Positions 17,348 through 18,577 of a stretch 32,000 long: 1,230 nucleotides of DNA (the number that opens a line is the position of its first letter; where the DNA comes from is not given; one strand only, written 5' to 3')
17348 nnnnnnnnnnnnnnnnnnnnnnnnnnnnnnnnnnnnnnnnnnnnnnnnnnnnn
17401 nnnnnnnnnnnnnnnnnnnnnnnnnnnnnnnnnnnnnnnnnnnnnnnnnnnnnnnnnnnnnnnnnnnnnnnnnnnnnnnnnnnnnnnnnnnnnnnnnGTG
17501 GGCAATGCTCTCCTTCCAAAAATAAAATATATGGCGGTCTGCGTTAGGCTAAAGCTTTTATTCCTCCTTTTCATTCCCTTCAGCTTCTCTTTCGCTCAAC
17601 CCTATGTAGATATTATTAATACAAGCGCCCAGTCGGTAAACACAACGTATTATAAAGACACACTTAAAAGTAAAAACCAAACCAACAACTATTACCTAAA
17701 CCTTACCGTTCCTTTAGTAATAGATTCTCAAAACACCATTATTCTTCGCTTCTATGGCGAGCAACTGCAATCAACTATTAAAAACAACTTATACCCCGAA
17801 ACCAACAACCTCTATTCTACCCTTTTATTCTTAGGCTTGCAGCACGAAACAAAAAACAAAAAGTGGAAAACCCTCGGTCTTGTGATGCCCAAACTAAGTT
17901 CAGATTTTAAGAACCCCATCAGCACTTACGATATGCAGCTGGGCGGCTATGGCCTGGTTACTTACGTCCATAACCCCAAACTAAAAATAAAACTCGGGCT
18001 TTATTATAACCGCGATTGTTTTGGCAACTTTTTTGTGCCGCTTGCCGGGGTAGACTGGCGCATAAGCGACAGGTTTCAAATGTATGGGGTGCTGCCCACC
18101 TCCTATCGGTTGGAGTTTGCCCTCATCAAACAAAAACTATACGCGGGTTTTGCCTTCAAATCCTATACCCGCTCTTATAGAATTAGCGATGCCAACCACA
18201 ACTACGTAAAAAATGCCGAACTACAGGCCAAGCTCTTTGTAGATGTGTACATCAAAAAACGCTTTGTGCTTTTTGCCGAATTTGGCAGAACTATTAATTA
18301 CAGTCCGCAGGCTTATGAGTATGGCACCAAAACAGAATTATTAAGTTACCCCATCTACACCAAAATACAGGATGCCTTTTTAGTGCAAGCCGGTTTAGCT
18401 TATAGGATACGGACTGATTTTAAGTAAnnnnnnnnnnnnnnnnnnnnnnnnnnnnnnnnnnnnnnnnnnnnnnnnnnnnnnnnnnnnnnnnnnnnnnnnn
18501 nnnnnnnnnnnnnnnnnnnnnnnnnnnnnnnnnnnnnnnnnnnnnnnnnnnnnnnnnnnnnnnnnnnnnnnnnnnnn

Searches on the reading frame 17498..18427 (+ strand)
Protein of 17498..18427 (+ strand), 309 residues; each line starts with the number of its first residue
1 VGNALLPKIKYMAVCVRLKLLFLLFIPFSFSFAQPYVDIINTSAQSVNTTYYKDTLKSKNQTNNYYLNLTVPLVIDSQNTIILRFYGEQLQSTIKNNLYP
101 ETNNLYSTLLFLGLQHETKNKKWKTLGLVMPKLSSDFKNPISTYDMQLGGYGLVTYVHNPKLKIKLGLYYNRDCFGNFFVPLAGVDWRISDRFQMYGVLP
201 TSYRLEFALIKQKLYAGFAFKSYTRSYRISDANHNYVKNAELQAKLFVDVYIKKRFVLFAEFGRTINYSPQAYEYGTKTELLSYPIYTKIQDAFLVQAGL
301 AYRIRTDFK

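Call 3: search_protein_families(library=pfam, proteins=[window:17498-18427:+], max_evalue=0.1)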
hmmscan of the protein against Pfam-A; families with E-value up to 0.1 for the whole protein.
window:17498-18427:+ (309 aa): 1 family
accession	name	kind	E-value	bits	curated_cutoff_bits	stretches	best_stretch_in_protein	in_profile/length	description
PF19783.5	DUF6268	-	3.9e-08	33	22.8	1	33-303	5-279/279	Domain of unknown function (DUF6268)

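Call 4: search_protein_families(library=padloc, proteins=[window:17498-18427:+], max_evalue=0.1)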
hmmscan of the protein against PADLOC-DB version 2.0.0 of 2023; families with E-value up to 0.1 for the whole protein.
window:17498-18427:+ (309 aa): 0 families

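Call 5: search_protein_families(library=ncbifam, proteins=[window:17498-18427:+], max_evalue=0.1)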
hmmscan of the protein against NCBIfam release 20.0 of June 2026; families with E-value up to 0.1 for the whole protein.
window:17498-18427:+ (309 aa): 0 families

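Call 51: find_homologous_proteins(query=window:17498-18427:+, max_evalue=1e-20)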
Query window:17498-18427:+ (309 aa): 215 proteins with E <= 1e-20 among 1088 candidates; the best 120 are listed.
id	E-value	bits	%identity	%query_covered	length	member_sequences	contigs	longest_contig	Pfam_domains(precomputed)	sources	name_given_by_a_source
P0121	8.1e-178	608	89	100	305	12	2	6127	PF19783.6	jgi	-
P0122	6.8e-141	487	73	96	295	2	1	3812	PF19783.6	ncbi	ncbi:MAG TPA: DUF6268 family outer membrane beta-barrel protein [Bacteroidia bacterium]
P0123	1.6e-135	469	71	96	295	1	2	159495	PF19783.6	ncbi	ncbi:MAG: DUF6268 family outer membrane beta-barrel protein [Bacteroidia bacterium]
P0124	1.9e-133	463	70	100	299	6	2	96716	PF19783.6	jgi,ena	-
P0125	3.4e-132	458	71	100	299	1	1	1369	PF19783.6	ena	-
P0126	4.1e-132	458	68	100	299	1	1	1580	PF19783.6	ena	-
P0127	9.8e-132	457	67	100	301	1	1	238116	PF19783.6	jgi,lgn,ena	-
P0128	9.9e-132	457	70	100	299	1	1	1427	PF19783.6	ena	-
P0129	1.2e-131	457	69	96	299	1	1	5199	PF19783.6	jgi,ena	-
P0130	1.3e-131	457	71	95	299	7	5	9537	PF19783.6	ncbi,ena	-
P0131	1.3e-131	457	70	95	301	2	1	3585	-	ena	-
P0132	3.1e-131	455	68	100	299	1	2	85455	PF19783.6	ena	-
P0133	7.6e-131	454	68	100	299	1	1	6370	PF19783.6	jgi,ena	-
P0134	1.0e-130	454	67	100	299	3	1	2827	PF19783.6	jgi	jgi:hypothetical protein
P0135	4.9e-130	451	67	100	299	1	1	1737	PF19783.6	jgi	jgi:hypothetical protein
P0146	3.1e-126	439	69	93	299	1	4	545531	PF19783.6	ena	-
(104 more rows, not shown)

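Call 52: find_encoding_contigs(protein=P0121, flank=8000, max_places=2)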
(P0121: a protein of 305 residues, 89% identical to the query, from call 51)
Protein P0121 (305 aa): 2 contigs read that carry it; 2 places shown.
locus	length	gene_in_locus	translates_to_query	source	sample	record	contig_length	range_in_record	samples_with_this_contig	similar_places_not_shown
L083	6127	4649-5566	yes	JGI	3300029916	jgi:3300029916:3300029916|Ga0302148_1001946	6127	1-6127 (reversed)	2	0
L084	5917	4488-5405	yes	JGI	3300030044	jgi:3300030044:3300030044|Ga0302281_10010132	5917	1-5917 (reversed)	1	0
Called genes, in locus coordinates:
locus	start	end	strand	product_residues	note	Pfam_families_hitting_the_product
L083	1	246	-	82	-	?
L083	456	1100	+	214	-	PF00753:Lactamase_B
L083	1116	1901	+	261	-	PF09674:DUF2400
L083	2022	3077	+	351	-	PF19300:BPD_transp_1_N, PF00528:BPD_transp_1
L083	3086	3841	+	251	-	PF00121:TIM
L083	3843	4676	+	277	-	PF06325:PrmA, PF05175:MTS, PF13489:Methyltransf_23, PF13847:Methyltransf_31, PF08241:Methyltransf_11, PF08242:Methyltransf_12, PF13649:Methyltransf_25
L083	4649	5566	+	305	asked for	PF19783:DUF6268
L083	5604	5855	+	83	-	-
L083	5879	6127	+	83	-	?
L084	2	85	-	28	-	?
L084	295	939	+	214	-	PF00753:Lactamase_B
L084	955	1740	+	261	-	PF09674:DUF2400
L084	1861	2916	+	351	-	PF19300:BPD_transp_1_N, PF00528:BPD_transp_1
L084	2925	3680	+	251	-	PF00121:TIM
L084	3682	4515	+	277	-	PF06325:PrmA, PF05175:MTS, PF13489:Methyltransf_23, PF13847:Methyltransf_31, PF08241:Methyltransf_11, PF08242:Methyltransf_12, PF13649:Methyltransf_25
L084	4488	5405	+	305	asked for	PF19783:DUF6268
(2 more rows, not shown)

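Call 53: find_encoding_contigs(protein=P0123, flank=8000, max_places=2)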
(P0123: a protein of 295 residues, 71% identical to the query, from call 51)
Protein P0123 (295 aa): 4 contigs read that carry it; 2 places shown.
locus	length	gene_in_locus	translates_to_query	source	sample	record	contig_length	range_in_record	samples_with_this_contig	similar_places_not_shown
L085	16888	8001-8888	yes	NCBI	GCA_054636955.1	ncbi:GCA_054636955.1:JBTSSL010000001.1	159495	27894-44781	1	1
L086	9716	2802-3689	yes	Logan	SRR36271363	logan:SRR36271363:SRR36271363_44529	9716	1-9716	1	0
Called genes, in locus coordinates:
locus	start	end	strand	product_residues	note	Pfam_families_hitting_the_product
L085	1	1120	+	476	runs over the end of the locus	PF03331:LpxC, PF07977:FabA, PF22818:ApeI-like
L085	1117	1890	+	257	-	PF25084:LbH_EIF2B (faint), PF25087:GMPPB_C, PF14602:Hexapep_2 (faint), PF00132:Hexapep, PF13720:Acetyltransf_11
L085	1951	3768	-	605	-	-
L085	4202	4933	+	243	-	-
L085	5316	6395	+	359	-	PF19300:BPD_transp_1_N, PF00528:BPD_transp_1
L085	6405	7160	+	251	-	PF00121:TIM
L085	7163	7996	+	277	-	PF06325:PrmA, PF05175:MTS, PF13489:Methyltransf_23, PF01728:FtsJ (weak), PF13847:Methyltransf_31, PF08241:Methyltransf_11, PF08242:Methyltransf_12, PF13649:Methyltransf_25, +1 more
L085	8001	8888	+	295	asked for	PF19783:DUF6268 (weak)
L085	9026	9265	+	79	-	PF01106:NifU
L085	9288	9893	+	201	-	-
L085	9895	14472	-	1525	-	PF04357:TamB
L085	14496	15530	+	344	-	PF00814:TsaD, PF02543:Carbam_trans_N (weak), PF22521:HypF_C_2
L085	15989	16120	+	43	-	-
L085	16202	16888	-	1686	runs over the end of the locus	PF18911:PKD_4, PF08329:ChitinaseA_N (faint), PF00801:PKD (weak), PF18911:PKD_4, PF00801:PKD (weak), PF18911:PKD_4, PF13585:CHU_C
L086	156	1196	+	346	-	PF19300:BPD_transp_1_N, PF00528:BPD_transp_1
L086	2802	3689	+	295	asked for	PF19783:DUF6268 (weak)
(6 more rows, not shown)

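Call 54: find_encoding_contigs(protein=P0127, flank=8000, max_places=2)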
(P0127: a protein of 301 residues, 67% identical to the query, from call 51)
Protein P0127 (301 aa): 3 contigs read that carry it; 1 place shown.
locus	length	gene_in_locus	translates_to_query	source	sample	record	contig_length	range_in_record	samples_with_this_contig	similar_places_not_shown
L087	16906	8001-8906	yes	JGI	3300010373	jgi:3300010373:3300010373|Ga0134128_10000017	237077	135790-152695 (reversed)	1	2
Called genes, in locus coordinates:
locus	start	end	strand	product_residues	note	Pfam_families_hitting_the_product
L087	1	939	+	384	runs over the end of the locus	-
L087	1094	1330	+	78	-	PF07308:DUF1456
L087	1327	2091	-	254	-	-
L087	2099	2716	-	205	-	-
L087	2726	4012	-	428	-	PF00202:Aminotran_3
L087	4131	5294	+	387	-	PF00144:Beta-lactamase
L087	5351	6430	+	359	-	PF19300:BPD_transp_1_N, PF00528:BPD_transp_1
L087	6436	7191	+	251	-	PF00121:TIM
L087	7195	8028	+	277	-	PF06325:PrmA, PF01209:Ubie_methyltran (weak), PF05175:MTS, PF01728:FtsJ, PF13489:Methyltransf_23, PF13847:Methyltransf_31, PF08241:Methyltransf_11, PF13649:Methyltransf_25, +1 more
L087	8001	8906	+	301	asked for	PF19783:DUF6268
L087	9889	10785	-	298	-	PF13489:Methyltransf_23, PF13649:Methyltransf_25 (faint), PF13847:Methyltransf_31 (weak), PF08241:Methyltransf_11, PF08242:Methyltransf_12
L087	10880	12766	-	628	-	PF00070:Pyr_redox (faint), PF00890:FAD_binding_2 (faint), PF01134:GIDA, PF07992:Pyr_redox_2 (faint), PF12831:FAD_oxidored, PF21680:GIDA_C_1st, PF13932:SAM_GIDA_C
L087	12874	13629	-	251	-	PF00072:Response_reg, PF04397:LytTR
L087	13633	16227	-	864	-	PF00989:PAS, PF13188:PAS_8 (faint), PF13426:PAS_9, PF08448:PAS_4, PF07536:HWE_HK (weak), PF07568:HisKA_2, PF02518:HATPase_c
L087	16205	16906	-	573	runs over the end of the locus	PF07661:MORN_2 (faint)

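Call 55: find_encoding_contigs(protein=P0146, flank=8000, max_places=2)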
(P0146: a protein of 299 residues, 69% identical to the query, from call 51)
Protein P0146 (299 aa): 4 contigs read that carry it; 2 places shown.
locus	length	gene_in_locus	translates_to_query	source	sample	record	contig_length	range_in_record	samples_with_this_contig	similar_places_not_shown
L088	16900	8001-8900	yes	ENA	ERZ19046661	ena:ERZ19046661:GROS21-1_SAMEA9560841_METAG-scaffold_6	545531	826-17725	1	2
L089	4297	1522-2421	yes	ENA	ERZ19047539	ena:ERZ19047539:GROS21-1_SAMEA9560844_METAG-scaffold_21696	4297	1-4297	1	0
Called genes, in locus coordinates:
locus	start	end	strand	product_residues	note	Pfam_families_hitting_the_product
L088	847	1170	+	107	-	PF01503:PRA-PH (faint), PF03819:MazG, PF12643:MazG-like (weak)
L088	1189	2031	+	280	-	PF00753:Lactamase_B, PF23023:Anti-Pycsar_Apyc1 (weak)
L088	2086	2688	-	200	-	-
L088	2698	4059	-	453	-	PF00202:Aminotran_3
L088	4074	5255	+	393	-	PF00144:Beta-lactamase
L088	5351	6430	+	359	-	PF19300:BPD_transp_1_N, PF00528:BPD_transp_1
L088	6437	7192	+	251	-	PF00121:TIM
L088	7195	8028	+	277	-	PF06325:PrmA, PF01209:Ubie_methyltran (weak), PF05175:MTS, PF01728:FtsJ (weak), PF13489:Methyltransf_23, PF13847:Methyltransf_31, PF08241:Methyltransf_11, PF13649:Methyltransf_25, +1 more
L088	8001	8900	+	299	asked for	PF19783:DUF6268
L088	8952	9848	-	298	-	PF13489:Methyltransf_23, PF13649:Methyltransf_25 (weak), PF13847:Methyltransf_31, PF08241:Methyltransf_11, PF08242:Methyltransf_12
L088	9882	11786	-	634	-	PF00890:FAD_binding_2 (faint), PF01134:GIDA, PF07992:Pyr_redox_2 (weak), PF12831:FAD_oxidored (weak), PF21680:GIDA_C_1st, PF13932:SAM_GIDA_C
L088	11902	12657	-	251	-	PF00072:Response_reg, PF04397:LytTR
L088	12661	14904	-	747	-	PF08447:PAS_3, PF08448:PAS_4 (faint), PF00989:PAS (weak), PF13188:PAS_8 (faint), PF13426:PAS_9, PF07536:HWE_HK (weak), PF07568:HisKA_2, PF02518:HATPase_c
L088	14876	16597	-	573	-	-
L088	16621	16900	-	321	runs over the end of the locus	PF02445:NadA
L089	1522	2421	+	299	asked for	PF19783:DUF6268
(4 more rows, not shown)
